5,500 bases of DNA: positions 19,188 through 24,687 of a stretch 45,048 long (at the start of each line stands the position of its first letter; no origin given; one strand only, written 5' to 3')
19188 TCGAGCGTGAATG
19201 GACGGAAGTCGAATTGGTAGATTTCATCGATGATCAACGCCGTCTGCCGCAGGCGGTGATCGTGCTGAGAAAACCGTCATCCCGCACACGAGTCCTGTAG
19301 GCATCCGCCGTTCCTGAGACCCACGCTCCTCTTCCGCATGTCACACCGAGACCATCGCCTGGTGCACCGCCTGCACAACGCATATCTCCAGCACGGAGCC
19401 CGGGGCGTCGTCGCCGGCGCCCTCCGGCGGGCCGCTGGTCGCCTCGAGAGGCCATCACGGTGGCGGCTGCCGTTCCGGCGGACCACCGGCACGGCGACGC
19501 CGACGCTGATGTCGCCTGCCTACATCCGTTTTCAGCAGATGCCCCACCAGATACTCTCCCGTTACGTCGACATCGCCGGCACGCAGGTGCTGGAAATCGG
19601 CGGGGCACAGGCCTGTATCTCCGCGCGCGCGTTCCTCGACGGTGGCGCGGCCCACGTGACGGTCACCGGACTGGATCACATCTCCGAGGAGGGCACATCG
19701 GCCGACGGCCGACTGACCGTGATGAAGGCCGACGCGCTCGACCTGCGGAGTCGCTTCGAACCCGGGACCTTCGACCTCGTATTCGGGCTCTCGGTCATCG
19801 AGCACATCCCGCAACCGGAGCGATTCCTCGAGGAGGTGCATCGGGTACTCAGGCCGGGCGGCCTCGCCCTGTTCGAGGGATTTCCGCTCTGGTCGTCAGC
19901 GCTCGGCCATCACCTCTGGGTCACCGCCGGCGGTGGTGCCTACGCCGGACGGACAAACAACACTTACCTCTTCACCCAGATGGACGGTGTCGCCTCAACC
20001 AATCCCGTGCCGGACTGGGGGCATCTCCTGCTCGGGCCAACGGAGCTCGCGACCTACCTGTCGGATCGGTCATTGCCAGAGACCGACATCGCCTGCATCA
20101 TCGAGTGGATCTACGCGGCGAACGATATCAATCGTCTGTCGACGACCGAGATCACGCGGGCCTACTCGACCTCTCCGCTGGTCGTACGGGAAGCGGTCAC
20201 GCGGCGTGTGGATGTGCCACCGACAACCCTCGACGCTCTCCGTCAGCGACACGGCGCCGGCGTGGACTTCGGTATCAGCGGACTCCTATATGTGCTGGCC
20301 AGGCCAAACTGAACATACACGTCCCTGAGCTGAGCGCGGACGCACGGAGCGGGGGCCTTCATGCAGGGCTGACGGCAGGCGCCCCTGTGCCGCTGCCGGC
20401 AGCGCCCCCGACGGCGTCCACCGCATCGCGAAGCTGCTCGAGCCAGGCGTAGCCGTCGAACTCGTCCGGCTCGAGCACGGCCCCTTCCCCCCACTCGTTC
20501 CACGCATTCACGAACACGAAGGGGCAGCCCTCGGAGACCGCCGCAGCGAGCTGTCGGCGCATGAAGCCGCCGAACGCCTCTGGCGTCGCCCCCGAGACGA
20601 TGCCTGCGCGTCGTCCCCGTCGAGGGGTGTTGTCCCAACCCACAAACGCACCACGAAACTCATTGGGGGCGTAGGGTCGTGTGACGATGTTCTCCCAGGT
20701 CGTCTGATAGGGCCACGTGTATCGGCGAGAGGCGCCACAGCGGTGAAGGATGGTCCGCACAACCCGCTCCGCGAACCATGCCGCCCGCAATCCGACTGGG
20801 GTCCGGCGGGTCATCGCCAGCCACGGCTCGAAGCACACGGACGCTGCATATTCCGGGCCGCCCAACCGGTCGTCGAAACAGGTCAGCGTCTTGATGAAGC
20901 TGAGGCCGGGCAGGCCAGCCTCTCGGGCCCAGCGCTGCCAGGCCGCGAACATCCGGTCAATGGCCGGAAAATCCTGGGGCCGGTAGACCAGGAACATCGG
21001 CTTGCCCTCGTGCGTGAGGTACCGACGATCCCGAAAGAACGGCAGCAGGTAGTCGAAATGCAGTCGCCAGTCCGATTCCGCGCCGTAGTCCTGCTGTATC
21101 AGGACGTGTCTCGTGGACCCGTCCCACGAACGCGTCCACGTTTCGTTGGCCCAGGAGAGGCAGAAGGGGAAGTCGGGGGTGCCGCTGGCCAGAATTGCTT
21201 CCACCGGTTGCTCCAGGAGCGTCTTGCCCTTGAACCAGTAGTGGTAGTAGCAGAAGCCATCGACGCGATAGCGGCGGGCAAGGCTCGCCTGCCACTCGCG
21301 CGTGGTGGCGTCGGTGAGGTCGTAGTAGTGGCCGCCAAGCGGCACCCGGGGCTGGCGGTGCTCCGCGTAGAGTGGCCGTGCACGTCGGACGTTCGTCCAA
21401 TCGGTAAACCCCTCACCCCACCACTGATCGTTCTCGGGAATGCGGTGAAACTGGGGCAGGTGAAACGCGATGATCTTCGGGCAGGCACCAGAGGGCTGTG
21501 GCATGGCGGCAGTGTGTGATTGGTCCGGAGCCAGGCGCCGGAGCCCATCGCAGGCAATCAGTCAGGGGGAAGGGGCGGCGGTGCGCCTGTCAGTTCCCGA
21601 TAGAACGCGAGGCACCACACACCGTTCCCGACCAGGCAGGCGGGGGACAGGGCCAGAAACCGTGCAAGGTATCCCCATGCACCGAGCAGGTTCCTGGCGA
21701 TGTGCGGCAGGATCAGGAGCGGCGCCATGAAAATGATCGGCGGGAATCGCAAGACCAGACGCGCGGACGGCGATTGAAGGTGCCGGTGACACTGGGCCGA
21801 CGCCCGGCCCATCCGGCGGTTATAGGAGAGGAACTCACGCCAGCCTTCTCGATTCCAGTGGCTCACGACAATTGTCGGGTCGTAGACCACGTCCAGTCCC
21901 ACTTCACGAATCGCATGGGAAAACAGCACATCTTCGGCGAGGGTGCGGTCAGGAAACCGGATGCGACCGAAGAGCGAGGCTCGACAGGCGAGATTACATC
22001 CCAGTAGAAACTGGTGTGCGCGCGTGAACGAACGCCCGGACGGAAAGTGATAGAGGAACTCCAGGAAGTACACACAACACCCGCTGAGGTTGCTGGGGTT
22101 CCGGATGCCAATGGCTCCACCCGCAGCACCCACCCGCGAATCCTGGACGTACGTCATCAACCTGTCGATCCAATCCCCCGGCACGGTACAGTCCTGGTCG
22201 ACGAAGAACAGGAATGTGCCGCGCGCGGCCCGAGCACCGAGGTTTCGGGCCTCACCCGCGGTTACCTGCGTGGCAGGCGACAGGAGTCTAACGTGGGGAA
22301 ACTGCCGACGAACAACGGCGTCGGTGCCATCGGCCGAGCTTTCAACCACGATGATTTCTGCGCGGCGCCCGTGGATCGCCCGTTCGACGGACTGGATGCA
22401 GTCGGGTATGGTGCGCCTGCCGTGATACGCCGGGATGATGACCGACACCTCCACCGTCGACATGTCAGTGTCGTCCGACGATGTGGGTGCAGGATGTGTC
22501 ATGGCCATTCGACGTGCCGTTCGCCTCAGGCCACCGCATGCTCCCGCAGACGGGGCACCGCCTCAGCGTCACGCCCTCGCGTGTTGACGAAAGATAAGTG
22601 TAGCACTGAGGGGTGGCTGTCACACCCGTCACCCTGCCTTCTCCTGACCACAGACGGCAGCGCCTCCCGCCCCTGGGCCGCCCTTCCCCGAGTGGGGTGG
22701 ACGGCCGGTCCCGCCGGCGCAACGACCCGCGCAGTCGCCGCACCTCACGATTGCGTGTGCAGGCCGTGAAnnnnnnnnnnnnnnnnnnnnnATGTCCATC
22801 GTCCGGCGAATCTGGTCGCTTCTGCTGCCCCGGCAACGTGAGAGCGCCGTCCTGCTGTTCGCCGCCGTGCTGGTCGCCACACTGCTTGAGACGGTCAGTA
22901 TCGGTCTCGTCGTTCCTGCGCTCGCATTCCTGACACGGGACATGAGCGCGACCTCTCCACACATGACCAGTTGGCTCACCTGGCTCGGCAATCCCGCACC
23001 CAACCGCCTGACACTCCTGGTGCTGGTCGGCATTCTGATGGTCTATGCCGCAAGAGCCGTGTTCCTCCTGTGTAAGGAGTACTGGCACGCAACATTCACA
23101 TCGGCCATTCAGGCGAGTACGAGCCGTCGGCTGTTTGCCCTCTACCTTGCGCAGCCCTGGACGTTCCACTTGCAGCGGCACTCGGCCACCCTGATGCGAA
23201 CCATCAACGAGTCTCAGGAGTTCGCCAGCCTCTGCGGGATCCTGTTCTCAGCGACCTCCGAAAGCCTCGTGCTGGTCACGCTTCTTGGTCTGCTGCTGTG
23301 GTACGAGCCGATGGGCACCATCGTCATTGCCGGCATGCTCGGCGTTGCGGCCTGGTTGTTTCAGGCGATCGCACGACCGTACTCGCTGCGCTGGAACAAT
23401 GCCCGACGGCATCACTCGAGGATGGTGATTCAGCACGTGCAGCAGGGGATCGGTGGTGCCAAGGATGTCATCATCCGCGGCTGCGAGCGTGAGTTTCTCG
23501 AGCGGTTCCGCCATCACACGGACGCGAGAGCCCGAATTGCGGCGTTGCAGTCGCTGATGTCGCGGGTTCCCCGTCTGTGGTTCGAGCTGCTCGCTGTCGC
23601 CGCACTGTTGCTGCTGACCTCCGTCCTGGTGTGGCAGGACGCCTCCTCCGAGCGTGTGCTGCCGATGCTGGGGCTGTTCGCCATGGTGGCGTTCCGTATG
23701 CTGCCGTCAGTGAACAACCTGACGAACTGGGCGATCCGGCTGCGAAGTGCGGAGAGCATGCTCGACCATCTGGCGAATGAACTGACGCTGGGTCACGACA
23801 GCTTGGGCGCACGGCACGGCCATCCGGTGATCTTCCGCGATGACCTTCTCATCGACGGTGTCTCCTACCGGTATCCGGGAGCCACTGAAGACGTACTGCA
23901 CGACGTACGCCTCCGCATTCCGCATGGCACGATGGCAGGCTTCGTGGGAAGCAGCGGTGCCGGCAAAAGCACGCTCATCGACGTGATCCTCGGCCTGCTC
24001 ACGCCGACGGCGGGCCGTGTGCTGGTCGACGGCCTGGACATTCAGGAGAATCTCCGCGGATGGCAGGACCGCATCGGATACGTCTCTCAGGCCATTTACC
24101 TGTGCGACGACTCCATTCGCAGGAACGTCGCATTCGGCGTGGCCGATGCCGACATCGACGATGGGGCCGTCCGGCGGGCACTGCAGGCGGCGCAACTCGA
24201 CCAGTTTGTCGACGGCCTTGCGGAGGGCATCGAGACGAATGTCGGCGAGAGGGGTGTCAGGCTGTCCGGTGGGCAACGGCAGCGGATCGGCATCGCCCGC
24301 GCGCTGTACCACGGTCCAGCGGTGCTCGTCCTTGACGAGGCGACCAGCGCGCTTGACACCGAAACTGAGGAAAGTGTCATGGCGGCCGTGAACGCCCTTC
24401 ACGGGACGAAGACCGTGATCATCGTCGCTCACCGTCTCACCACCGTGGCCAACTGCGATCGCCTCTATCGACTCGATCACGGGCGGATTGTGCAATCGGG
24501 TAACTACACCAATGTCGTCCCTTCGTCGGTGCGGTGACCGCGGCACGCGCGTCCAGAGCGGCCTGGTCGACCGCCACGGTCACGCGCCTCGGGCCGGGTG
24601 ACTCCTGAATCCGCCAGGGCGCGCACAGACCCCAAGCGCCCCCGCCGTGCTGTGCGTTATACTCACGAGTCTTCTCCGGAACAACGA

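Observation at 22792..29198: Outward-facing module: MsbA/PglK-type exporter, membrane GT2, GT-C protein and Wzy_C-TPR, a candidate lipid-linked glycan flipping and transfer system (possibly protein O-glycosylation)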

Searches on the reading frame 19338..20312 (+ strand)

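Call 9: search_protein_families(library=pfam, proteins=[window:19338-20312:+], max_evalue=0.001)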
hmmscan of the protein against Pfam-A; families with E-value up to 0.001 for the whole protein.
window:19338-20312:+ (324 aa): 5 families
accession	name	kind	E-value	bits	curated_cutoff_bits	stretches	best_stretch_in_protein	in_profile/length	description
PF08241.18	Methyltransf_11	-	1.8e-12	48.2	21.2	1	107-179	19-95/95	Methyltransferase domain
PF13649.12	Methyltransf_25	-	5e-09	37.2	27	1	85-175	2-97/97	Methyltransferase domain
PF08242.18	Methyltransf_12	-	1.3e-08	35.9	30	1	123-176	43-97/98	Methyltransferase domain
PF13489.12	Methyltransf_23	-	2.3e-08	34.4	27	1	74-181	14-118/164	Methyltransferase domain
PF13847.12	Methyltransf_31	-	2e-07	31.2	27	1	81-178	4-108/145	Methyltransferase domain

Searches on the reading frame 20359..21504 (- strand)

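Call 9: search_protein_families(library=pfam, proteins=[window:20359-21504:-], max_evalue=0.001)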
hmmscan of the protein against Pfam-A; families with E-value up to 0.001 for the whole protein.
window:20359-21504:- (381 aa): 1 family
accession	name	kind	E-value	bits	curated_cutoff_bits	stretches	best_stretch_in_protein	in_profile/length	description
PF14307.12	Glyco_tran_WbsX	-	4.4e-125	418.2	25.1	1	11-357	1-349/350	Glycosyltransferase WbsX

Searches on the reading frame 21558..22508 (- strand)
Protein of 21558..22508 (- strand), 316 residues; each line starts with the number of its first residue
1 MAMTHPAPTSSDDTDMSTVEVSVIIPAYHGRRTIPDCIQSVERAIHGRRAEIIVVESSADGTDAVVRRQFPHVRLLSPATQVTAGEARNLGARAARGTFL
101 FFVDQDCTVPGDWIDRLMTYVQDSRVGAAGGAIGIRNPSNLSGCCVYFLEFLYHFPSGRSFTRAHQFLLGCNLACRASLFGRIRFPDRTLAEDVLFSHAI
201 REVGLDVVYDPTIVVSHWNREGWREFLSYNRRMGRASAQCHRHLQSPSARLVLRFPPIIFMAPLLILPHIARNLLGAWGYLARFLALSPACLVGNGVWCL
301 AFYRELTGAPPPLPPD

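Call 9: search_protein_families(library=pfam, proteins=[window:21558-22508:-], max_evalue=0.001)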
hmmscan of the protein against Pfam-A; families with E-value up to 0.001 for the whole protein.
window:21558-22508:- (316 aa): 5 families
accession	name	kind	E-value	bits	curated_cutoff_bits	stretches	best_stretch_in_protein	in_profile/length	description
PF00535.33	Glycos_transf_2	-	9.6e-20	71.6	23.3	1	22-143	1-125/168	Glycosyl transferase family 2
PF13641.12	Glyco_tranf_2_3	-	2.3e-12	47.9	27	1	21-232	3-226/230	Glycosyltransferase like family 2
PF10111.15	Glyco_tranf_2_2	-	2.3e-06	27.8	27.3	1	22-122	1-107/276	Glycosyltransferase like family 2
PF13506.12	Glyco_transf_21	-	3.9e-06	26.9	21.7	1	92-228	26-167/174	Glycosyl transferase family 21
PF13632.12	Glyco_trans_2_3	-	0.00026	21.3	27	1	102-287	4-186/198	Glycosyl transferase family group 2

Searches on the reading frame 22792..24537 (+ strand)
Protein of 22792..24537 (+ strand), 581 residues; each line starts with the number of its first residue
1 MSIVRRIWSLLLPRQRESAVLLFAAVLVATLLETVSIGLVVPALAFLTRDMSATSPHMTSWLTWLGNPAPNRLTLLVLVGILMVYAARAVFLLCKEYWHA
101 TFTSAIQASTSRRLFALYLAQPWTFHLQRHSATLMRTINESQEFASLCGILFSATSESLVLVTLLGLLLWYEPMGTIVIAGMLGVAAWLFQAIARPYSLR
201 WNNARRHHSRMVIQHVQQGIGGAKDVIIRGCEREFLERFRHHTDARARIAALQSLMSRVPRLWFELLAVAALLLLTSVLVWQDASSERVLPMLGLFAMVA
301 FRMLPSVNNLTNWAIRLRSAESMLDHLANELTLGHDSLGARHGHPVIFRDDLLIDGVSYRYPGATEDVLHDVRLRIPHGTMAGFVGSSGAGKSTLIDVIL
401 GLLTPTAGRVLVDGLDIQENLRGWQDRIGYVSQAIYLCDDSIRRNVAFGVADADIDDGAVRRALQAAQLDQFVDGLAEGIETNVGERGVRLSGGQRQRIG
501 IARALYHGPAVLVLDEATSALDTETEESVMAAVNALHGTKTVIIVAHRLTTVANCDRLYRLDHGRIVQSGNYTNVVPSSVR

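Call 6: search_protein_families(library=pfam, proteins=[window:22792-24537:+], max_evalue=0.01)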
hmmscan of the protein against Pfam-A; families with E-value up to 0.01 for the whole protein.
window:22792-24537:+ (581 aa): 5 families
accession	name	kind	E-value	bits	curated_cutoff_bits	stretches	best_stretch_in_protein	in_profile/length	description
PF00005.33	ABC_tran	-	2.7e-29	103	25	1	369-519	1-137/137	ABC transporter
PF02463.25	SMC_N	-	6.9e-07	29.3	40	1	490-563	136-213/220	RecF/RecN/SMC N terminal domain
PF00664.28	ABC_membrane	-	3.2e-06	27.5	28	1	72-298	38-269/274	ABC transporter transmembrane region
PF13555.12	AAA_29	-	5.8e-06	26.4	27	1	374-407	17-50/61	P-loop containing region of AAA domain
PF03193.22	RsgA_GTPase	-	0.0047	17.2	30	1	378-401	106-128/174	RsgA GTPase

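Call 7: search_protein_families(library=ncbifam, proteins=[window:22792-24537:+], max_evalue=0.01)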
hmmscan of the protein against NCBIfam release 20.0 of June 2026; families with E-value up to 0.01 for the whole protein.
window:22792-24537:+ (581 aa): 189 families (the best 25 are shown)
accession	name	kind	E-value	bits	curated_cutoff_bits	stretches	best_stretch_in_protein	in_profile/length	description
TIGR02203.1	MsbA_lipidA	equivalog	6e-91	305.7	602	1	28-575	21-555/572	lipid A export permease/ATP-binding protein MsbA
NF050066.1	LPSTprtrPglK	equivalog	2.3e-85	287.1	1000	1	21-564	20-558/558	BC-type lipopolysaccharide transporter PglK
NF045513.1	HepA_fam_ABC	equivalog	4.7e-84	282.9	725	1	19-576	36-596/610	heterocyst formation ABC transporter subunit HepA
TIGR03796.1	NHLM_micro_ABC1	equivalog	4.6e-72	243.3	853.3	1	7-575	141-698/710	NHLP family bacteriocin export ABC transporter peptidase/permease/ATPase subunit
TIGR03375.1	type_I_sec_LssB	subfamily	2.6e-67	227.7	693.1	1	73-576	186-689/696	type I secretion system permease/ATPase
TIGR02204.1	MsbA_rel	hypoth_equivalog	2.5e-66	224.5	780.4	1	243-576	232-562/576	ABC transporter, permease/ATP-binding protein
TIGR03797.1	NHLM_micro_ABC2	equivalog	8.5e-66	222.8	709.4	1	41-576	141-672/686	NHLP bacteriocin export ABC transporter permease/ATPase subunit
TIGR01846.1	type_I_sec_HlyB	subfamily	4.9e-65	220.1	725.55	1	75-576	178-679/694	type I secretion system permease/ATPase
TIGR02857.1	CydD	equivalog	7.6e-65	219.8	435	1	346-560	320-528/529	thiol reductant ABC exporter subunit CydD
NF008381.0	PRK11176.1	equivalog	1.5e-64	218.4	867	1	75-576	66-566/582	lipid A ABC transporter ATP-binding protein/permease MsbA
NF010178.0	PRK13657.1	equivalog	7.2e-64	216.2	733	1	3-577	6-558/588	glucan ABC transporter ATP-binding protein/ permease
TIGR02868.1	CydC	equivalog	1.2e-57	195.8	329.05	1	158-549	138-530/530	thiol reductant ABC exporter subunit CydC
TIGR00958.1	3a01208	subfamily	8e-57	193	874.6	1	356-575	483-700/711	antigen peptide transporter 2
NF008364.0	PRK11160.1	equivalog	1.1e-54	186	630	1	155-576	141-562/575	heme ABC transporter ATP-binding protein/permease CydC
NF052233.1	CphA_assoc_ABC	equivalog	7.4e-52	176.7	880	1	154-575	311-729/766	cyanophycin metabolism-associated ABC transporter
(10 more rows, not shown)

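Call 41: search_solved_structures(query=window:22792-24537:+, max_evalue=1e-40)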
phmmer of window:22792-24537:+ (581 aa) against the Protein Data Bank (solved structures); distinct sequences matched with E-value up to 1e-40: 166 (the best 60 are shown).
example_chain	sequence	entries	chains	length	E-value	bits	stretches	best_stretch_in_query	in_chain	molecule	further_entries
7zk4_A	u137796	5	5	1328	7.3e-97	328.5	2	172-575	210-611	ATP-dependent translocase ABCB1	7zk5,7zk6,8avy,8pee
7zka_A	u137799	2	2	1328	9.8e-97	328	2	172-575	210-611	ATP-dependent translocase ABCB1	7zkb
6ujw_A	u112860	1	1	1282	1.4e-96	327.6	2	173-575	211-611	ATP-dependent translocase ABCB1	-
7zk8_A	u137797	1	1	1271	1.5e-96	327.4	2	172-575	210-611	ATP-dependent translocase ABCB1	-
7zk9_A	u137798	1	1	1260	1.7e-96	327.2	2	172-575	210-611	ATP-dependent translocase ABCB1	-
6ujt_A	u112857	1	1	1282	1.9e-96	327.1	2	173-575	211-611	ATP-dependent translocase ABCB1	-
6q81_A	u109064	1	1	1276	4.4e-96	325.9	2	173-575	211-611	P-glycoprotein (ABCB1)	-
6ujr_A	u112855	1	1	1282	4.4e-96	325.9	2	173-575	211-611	ATP-dependent translocase ABCB1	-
6ujs_A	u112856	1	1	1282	4.4e-96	325.9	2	173-575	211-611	ATP-dependent translocase ABCB1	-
4m1m_A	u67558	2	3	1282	4.4e-96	325.9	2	173-575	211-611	Multidrug resistance protein 1A | ATP-dependent translocase ABCB1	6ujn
3g5u_A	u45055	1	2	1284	4.4e-96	325.9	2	173-575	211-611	Multidrug resistance protein 1a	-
4lsg_A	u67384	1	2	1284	4.4e-96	325.9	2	173-575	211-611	Multidrug resistance protein 1A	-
4m2s_A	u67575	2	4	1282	4.4e-96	325.9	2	173-575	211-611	Multidrug resistance protein 1A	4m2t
5kpi_A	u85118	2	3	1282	4.4e-96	325.9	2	173-575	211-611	Multidrug resistance protein 1A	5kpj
3g60_A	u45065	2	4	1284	4.4e-96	325.9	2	173-575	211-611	Multidrug resistance protein 1a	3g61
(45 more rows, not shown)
